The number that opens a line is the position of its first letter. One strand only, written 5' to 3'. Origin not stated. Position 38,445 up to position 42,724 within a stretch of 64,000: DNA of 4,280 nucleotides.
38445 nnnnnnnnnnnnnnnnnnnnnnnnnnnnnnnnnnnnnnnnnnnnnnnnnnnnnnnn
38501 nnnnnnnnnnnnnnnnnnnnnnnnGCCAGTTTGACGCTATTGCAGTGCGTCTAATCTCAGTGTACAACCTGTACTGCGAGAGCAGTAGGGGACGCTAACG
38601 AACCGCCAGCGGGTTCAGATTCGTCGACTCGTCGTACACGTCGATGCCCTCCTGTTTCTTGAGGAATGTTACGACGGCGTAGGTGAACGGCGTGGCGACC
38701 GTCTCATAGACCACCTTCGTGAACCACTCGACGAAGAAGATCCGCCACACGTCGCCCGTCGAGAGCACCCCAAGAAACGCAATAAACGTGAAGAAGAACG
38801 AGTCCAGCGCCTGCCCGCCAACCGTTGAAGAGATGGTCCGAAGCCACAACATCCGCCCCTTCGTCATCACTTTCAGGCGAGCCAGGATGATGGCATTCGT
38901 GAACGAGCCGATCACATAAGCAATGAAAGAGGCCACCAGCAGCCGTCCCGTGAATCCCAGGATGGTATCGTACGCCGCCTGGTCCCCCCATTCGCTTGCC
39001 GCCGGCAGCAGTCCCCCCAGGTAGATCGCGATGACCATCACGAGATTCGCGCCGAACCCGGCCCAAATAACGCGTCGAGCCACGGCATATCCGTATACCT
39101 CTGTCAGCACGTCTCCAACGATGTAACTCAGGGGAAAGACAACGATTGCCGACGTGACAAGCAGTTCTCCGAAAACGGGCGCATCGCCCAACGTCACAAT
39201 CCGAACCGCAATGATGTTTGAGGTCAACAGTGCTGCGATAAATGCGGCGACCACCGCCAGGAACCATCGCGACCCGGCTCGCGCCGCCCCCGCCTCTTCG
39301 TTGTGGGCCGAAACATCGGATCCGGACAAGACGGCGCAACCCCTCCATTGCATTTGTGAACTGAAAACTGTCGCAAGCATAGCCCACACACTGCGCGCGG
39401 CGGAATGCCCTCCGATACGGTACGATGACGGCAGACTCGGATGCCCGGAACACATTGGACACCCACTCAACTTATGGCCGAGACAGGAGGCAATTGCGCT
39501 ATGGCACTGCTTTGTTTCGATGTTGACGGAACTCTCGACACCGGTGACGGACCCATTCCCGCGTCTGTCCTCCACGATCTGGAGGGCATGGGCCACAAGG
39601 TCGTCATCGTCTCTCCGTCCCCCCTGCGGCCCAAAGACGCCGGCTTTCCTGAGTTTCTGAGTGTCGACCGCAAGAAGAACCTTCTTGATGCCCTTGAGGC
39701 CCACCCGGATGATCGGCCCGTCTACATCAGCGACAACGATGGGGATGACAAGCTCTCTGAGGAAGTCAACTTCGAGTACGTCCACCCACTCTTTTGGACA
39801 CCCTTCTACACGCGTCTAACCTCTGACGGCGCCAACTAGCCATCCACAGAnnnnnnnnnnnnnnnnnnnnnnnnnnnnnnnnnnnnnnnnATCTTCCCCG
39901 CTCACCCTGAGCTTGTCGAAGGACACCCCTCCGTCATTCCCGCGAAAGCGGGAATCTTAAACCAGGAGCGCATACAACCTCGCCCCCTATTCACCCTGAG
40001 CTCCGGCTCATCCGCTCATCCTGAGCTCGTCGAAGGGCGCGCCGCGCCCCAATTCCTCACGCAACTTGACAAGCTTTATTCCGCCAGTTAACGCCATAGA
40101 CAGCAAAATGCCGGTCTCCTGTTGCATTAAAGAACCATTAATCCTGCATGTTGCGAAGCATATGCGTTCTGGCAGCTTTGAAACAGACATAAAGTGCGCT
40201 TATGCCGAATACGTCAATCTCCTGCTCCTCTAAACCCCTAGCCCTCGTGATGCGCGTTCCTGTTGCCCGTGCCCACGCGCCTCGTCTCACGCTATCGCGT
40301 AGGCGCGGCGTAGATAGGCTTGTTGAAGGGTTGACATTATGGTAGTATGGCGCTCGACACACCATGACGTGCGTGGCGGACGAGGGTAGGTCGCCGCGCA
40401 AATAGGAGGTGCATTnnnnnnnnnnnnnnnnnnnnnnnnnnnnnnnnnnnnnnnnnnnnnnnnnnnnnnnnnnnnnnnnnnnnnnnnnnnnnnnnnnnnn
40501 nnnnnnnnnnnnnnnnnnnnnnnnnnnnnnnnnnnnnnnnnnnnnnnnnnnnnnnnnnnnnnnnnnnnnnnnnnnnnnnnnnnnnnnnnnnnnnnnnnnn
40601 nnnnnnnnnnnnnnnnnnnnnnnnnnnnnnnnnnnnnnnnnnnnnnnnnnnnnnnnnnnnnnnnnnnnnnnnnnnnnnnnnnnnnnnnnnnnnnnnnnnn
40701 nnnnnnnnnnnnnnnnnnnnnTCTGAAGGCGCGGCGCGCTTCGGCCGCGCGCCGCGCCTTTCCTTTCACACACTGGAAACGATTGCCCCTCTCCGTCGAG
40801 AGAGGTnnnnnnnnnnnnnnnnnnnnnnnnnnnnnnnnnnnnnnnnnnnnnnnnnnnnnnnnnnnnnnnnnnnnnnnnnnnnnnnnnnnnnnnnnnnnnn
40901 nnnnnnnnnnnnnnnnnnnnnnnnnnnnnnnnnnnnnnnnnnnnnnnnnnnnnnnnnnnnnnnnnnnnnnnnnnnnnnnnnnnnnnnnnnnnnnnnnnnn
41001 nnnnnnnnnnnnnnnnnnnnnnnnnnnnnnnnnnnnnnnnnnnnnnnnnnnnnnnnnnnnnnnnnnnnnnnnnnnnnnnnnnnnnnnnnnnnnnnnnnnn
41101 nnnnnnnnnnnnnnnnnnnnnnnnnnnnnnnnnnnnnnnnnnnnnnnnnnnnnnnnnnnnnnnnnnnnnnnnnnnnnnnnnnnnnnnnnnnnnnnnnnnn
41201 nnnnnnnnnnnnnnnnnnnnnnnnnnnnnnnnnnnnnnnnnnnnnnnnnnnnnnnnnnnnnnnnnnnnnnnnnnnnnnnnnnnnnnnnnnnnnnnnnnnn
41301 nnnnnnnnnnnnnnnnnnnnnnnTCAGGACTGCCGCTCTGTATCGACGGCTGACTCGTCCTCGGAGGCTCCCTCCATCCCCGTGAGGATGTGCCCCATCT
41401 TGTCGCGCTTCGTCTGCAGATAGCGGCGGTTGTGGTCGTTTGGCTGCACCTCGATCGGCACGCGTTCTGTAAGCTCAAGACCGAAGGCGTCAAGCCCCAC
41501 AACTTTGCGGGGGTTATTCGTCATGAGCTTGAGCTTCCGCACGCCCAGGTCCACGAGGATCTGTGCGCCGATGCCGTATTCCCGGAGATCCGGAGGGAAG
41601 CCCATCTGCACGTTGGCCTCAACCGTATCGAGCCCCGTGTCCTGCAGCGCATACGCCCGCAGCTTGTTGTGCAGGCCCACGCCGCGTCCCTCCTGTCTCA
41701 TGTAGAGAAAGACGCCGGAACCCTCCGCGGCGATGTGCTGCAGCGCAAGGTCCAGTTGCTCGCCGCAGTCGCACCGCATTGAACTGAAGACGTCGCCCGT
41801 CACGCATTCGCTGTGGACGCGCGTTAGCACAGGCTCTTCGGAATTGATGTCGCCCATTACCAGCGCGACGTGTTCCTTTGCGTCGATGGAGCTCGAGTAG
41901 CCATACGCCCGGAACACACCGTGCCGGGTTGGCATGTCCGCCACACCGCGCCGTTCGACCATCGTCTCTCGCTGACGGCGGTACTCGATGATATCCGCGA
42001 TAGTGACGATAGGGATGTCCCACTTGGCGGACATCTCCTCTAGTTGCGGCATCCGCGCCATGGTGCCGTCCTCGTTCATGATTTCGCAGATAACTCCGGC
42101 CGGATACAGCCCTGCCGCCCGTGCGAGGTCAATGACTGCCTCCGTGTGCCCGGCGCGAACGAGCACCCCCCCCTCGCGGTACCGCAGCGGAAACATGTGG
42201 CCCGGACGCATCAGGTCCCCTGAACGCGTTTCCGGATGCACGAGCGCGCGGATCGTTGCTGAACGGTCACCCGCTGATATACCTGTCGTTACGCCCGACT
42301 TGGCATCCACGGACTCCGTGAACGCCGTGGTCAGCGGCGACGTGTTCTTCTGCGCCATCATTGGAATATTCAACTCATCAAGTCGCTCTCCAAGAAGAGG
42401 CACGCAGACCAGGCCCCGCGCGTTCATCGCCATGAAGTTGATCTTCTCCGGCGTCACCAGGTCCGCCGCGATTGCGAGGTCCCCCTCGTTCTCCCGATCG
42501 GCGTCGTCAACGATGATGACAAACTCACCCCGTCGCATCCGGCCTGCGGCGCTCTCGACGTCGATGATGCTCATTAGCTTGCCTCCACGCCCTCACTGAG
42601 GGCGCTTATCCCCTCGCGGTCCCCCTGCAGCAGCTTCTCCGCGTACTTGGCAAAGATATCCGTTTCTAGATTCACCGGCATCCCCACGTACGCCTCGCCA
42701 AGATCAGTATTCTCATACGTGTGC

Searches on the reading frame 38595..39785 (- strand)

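Call 19: search_protein_families(library=pfam, proteins=[window:38595-39785:-], max_evalue=0.0001)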
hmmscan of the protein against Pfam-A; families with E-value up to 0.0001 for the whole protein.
window:38595-39785:- (396 aa): 1 family
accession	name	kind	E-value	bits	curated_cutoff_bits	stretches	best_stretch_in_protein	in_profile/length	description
PF02592.20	Vut_1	-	2.8e-47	161.3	27.2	1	212-371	2-152/152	Putative vitamin uptake transporter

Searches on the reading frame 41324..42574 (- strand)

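Call 19: search_protein_families(library=pfam, proteins=[window:41324-42574:-], max_evalue=0.0001)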
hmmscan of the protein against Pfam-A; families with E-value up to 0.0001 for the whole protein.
window:41324-42574:- (416 aa): 2 families
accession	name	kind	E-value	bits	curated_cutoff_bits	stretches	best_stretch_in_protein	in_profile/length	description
PF00926.24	DHBP_synthase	-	4.5e-82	274.6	26.4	1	8-198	2-191/191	3,4-dihydroxy-2-butanone 4-phosphate synthase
PF00925.25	GTP_cyclohydro2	-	7.1e-72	240.8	23.3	1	211-373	5-165/165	GTP cyclohydrolase II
